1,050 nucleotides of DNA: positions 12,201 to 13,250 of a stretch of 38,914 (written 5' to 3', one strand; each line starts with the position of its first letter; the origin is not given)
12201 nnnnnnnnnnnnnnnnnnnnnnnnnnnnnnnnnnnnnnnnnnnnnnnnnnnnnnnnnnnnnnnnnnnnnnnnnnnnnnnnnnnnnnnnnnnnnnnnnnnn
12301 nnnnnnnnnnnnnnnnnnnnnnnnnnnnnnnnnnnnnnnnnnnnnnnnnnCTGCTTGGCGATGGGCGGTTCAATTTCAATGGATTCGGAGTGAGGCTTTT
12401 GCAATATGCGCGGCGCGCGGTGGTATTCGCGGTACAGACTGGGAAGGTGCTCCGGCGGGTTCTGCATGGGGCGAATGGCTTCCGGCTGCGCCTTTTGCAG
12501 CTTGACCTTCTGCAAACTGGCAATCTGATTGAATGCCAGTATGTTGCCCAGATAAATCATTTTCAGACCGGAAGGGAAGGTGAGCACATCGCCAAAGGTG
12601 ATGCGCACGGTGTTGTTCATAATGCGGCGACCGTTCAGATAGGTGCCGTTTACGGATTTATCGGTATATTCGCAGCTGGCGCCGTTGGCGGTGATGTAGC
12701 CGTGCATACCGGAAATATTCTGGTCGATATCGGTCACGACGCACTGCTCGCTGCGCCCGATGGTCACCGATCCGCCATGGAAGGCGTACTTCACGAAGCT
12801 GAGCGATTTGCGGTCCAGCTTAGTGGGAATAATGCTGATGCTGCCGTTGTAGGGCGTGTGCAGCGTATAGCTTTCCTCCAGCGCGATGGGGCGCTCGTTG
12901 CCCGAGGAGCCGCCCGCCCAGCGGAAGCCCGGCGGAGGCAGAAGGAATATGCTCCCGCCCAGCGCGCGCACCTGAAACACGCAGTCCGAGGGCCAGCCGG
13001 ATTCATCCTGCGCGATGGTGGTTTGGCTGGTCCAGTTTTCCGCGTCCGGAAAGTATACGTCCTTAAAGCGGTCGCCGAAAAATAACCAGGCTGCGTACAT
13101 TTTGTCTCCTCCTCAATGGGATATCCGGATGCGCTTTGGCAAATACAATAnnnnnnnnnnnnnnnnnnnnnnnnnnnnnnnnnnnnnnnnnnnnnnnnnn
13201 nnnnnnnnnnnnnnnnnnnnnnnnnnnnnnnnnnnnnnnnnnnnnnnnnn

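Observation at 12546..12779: The EssC FHA domain keeps the full phosphothreonine-binding signature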

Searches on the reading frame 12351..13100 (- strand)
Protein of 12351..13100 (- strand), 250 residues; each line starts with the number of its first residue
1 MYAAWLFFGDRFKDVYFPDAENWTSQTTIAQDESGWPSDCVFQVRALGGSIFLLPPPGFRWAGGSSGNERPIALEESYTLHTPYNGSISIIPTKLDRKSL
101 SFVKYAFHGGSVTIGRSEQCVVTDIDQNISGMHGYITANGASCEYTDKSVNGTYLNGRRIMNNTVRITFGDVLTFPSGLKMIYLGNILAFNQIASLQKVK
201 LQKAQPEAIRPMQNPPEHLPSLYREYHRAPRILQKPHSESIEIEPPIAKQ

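Call 6: search_solved_structures(query=window:12351-13100:-, max_evalue=10, show_alignments=5)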
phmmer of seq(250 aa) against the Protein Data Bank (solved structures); distinct sequences matched with E-value up to 10: 17.
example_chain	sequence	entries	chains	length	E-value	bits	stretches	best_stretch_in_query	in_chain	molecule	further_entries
2jqj_A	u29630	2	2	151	0.026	17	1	111-182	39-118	DNA damage response protein kinase DUN1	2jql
6cah_A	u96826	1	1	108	0.058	15.8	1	109-187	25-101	ABC transporter ATP-binding/permease protein Rv1747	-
1g6g_A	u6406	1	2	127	0.065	15.7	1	129-191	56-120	PROTEIN KINASE RAD53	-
1j4o_A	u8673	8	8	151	0.07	15.6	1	129-191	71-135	PROTEIN KINASE SPK1 | Serine/threonine-protein kinase RAD53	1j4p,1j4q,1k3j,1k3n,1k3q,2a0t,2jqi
1g3g_A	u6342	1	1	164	0.085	15.3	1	129-191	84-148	PROTEIN KINASE SPK1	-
1wv3_A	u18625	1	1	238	0.19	14.1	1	201-246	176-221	similar to DNA segregation ATPase and related proteins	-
5t2s_A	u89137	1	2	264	0.22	14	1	129-191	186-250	DDK kinase regulatory subunit DBF4,Serine/threonine-protein kinase RAD53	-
5t2f_A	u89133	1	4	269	0.22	14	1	129-191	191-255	DDK kinase regulatory subunit DBF4,Serine/threonine-protein kinase RAD53 chimeric protein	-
6hc1_A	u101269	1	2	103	0.34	13.3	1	104-160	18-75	GGDEF domain protein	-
6hc0_B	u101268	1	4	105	0.35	13.3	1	104-160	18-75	GGDEF domain protein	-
6c4u_B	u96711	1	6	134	0.39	13.1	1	140-178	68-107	Forkhead-associated 1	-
5xzv_A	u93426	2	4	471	0.42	13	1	130-191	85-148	Serine/threonine-protein kinase RAD53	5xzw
6a8w_A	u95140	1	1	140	0.54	12.7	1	147-176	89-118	Vacuolar protein sorting-associated protein 64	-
8ymw_A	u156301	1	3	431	0.67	12.4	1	140-214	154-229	Broad-range thermal receptor 1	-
8ymx_A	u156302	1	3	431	0.67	12.4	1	140-214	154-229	Broad-range thermal receptor 1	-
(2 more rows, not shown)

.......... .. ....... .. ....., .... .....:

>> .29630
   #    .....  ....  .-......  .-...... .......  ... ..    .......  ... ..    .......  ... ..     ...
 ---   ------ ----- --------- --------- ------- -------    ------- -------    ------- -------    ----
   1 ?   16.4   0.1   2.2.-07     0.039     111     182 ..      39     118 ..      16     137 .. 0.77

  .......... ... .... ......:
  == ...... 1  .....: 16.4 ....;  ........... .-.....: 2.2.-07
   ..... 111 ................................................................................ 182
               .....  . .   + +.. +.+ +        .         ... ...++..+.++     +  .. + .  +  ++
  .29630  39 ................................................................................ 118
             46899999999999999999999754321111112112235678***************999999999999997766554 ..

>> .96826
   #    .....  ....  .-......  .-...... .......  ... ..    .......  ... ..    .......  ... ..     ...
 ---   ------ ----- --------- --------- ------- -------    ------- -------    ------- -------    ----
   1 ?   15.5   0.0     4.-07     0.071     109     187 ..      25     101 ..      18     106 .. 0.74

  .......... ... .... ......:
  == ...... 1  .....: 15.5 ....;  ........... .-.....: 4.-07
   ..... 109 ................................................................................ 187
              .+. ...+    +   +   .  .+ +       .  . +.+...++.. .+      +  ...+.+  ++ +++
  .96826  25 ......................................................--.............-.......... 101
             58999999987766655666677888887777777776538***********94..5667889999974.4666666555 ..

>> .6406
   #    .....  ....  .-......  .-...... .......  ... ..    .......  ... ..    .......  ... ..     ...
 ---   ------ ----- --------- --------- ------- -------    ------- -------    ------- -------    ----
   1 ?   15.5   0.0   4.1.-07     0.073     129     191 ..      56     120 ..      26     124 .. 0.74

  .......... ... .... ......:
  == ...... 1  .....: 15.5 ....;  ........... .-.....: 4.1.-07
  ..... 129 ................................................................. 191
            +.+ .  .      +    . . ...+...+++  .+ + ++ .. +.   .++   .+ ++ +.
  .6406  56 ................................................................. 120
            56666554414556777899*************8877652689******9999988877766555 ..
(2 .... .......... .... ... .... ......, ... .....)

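Call 35: predict_structure(alignment_id=A1)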
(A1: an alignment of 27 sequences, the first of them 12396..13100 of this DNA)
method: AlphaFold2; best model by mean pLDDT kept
length: 235 residues; sequences in the alignment: 27
mean_pLDDT: 90.7   pTM: 0.80
mean pLDDT of the five models: 90.7, 89.8, 89.6, 89.0, 88.6
residues with pLDDT >= 90: 188; 70-90: 22; 50-70: 25; < 50: 0
segments of 3 or more residues with pLDDT < 50: none
pLDDT, mean of each block of 10 residues (from residue 1): 93 93 96 94 95 95 84 94 95 91 95 98 97 95 95 96 97 96 97 96 87 66 60 57
secondary structure, 60 per line:
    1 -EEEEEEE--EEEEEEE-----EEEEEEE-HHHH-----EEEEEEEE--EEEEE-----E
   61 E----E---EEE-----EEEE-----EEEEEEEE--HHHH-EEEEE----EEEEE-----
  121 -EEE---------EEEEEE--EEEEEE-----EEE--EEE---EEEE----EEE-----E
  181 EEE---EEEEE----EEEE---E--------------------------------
elements in order: E2-8 E11-17 E23-29 H31-34 E40-47 E50-54 E70-72 E78-81 E87-94 H97-100 E102-106 E111-115 E122-124 E134-139 E142-147 E153-155 E158-160 E164-167 E172-174 E180-183 E187-191 E196-199

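Call 41: fold_search(model_id=the predicted structure, library=pdb)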
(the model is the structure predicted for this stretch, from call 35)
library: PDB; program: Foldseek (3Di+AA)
matches with E <= 10: 642; with E <= 0.001: 19
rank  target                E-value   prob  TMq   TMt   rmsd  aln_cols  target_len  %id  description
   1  9qks_H                1.8e-08  1.00  0.60  0.27   4.6       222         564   14  B subtilis Type VIIb Core Unit (T7bCU) + DUF (released 2025-11-26)
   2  5fwh                  1.9e-08  1.00  0.57  0.69   4.5       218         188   13  N-terminal FHA domain from EssC a component of the bacterial Type VII secretion apparatus (released 2016-04-06)
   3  1wv3                  6.9e-07  1.00  0.51  0.62   8.0       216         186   12  Crystal structure of N-terminal domain of hypothetical protein SAV0287 from Staphylococcus aureus (released 2005-12-20)
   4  6hc1_A                1.6e-04  1.00  0.26  0.56  14.2       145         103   19  Bdellovibrio bacteriovorus DgcB FHA in complex with phosphorylated N-terminal peptide (released 2019-08-28)
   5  3poa_A                1.9e-04  1.00  0.26  0.60  14.7       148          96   18  Structural and functional analysis of phosphothreonine-dependent FHA domain interactions (released 2011-01-26)
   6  8p5x_G                3.1e-04  1.00  0.26  0.56  13.1       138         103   18  Single particle cryo-EM structure of the complex between Corynebacterium glutamicum homohexameric 2-oxoglutarate dehyd (released 2023-08-16)
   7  6cah_MODEL_1_A        3.2e-04  1.00  0.31  0.64   2.1        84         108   26  NMR-based structure of the FHA-2 domain from Mycobacterium tuberculosis ABC transporter Rv1747 (released 2018-06-20)
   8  3oun_A                3.6e-04  1.00  0.27  0.66   6.6       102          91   22  Crystal structure of the FhaA FHA domain complexed with the intracellular domain of Rv3910 (released 2012-02-08)
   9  2ff4_A                3.9e-04  1.00  0.30  0.19   6.7       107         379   20  Mycobacterium tuberculosis EmbR in complex with low affinity phosphopeptide (released 2006-01-24)
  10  6i2q_B                4.6e-04  1.00  0.28  0.64   6.2       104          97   17  Crystal structure of the wild-type SucA domain of Mycobacterium smegmatis KGD (alpha-ketoglutarate decarboxylase), in  (released 2019-05-22)
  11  1uht_MODEL_1_A        5.1e-04  1.00  0.29  0.54  12.8       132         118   18  Solution Structure of The FHA Domain of Arabidopsis thaliana Hypothetical Protein (released 2004-01-10)
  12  3po8                  5.3e-04  1.00  0.26  0.59  14.0       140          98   17  Structural and functional analysis of phosphothreonine-dependent FHA domain interactions (released 2011-01-26)
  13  2fez                  5.6e-04  1.00  0.29  0.18   4.2       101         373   21  Mycobacterium tuberculosis EmbR (released 2006-01-24)
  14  3va1_B                6.5e-04  1.00  0.27  0.55  12.1       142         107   18  Crystal structure of the mammalian MDC1 FHA domain (released 2012-02-01)
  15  6hc0_C                7.2e-04  1.00  0.28  0.59   7.6       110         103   21  Bdellovibrio bacteriovorus DgcB FHA domain, tail complex (released 2019-08-28)
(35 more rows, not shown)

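Call 42: search_solved_structures(query=A1, max_evalue=1, show_alignments=5)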
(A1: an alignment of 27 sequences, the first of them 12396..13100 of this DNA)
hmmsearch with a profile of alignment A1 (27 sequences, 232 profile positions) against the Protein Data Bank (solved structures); distinct sequences matched with E-value up to 1: 55.
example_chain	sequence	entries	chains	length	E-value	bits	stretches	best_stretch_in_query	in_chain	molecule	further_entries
2jqj_A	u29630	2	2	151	2.7e-11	46.5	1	103-182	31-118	DNA damage response protein kinase DUN1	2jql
6cah_A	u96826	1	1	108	1.2e-10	44.4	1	106-185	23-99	ABC transporter ATP-binding/permease protein Rv1747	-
1lgq_A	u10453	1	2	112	6.2e-09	38.8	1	106-175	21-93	cell cycle checkpoint protein CHFR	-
1lgp_A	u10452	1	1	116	6.8e-09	38.7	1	106-175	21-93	cell cycle checkpoint protein CHFR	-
1j4o_A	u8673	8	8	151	1.8e-08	37.3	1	111-192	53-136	PROTEIN KINASE SPK1 | Serine/threonine-protein kinase RAD53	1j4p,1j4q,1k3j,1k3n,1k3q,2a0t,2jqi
6a8w_A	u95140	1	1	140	1.9e-08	37.2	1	124-177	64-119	Vacuolar protein sorting-associated protein 64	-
1g6g_A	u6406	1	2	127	2.1e-08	37.1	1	111-192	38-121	PROTEIN KINASE RAD53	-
1g3g_A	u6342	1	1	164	2.1e-08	37.1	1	110-192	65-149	PROTEIN KINASE SPK1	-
5t2s_A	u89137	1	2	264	3.7e-08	36.3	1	72-192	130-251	DDK kinase regulatory subunit DBF4,Serine/threonine-protein kinase RAD53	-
5yyx_A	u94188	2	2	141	5e-08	35.8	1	108-178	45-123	Meiosis-specific serine/threonine-protein kinase MEK1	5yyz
5t2f_A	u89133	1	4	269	5.8e-08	35.6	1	110-192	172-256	DDK kinase regulatory subunit DBF4,Serine/threonine-protein kinase RAD53 chimeric protein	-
6c4u_B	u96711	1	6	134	6.5e-08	35.5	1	111-179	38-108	Forkhead-associated 1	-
2aff_A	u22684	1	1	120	9.5e-08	34.9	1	106-175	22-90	Antigen KI-67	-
5xzv_A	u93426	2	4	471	1e-07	34.8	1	111-193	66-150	Serine/threonine-protein kinase RAD53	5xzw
1r21_A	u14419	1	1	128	1.1e-07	34.7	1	107-175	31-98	Antigen Ki-67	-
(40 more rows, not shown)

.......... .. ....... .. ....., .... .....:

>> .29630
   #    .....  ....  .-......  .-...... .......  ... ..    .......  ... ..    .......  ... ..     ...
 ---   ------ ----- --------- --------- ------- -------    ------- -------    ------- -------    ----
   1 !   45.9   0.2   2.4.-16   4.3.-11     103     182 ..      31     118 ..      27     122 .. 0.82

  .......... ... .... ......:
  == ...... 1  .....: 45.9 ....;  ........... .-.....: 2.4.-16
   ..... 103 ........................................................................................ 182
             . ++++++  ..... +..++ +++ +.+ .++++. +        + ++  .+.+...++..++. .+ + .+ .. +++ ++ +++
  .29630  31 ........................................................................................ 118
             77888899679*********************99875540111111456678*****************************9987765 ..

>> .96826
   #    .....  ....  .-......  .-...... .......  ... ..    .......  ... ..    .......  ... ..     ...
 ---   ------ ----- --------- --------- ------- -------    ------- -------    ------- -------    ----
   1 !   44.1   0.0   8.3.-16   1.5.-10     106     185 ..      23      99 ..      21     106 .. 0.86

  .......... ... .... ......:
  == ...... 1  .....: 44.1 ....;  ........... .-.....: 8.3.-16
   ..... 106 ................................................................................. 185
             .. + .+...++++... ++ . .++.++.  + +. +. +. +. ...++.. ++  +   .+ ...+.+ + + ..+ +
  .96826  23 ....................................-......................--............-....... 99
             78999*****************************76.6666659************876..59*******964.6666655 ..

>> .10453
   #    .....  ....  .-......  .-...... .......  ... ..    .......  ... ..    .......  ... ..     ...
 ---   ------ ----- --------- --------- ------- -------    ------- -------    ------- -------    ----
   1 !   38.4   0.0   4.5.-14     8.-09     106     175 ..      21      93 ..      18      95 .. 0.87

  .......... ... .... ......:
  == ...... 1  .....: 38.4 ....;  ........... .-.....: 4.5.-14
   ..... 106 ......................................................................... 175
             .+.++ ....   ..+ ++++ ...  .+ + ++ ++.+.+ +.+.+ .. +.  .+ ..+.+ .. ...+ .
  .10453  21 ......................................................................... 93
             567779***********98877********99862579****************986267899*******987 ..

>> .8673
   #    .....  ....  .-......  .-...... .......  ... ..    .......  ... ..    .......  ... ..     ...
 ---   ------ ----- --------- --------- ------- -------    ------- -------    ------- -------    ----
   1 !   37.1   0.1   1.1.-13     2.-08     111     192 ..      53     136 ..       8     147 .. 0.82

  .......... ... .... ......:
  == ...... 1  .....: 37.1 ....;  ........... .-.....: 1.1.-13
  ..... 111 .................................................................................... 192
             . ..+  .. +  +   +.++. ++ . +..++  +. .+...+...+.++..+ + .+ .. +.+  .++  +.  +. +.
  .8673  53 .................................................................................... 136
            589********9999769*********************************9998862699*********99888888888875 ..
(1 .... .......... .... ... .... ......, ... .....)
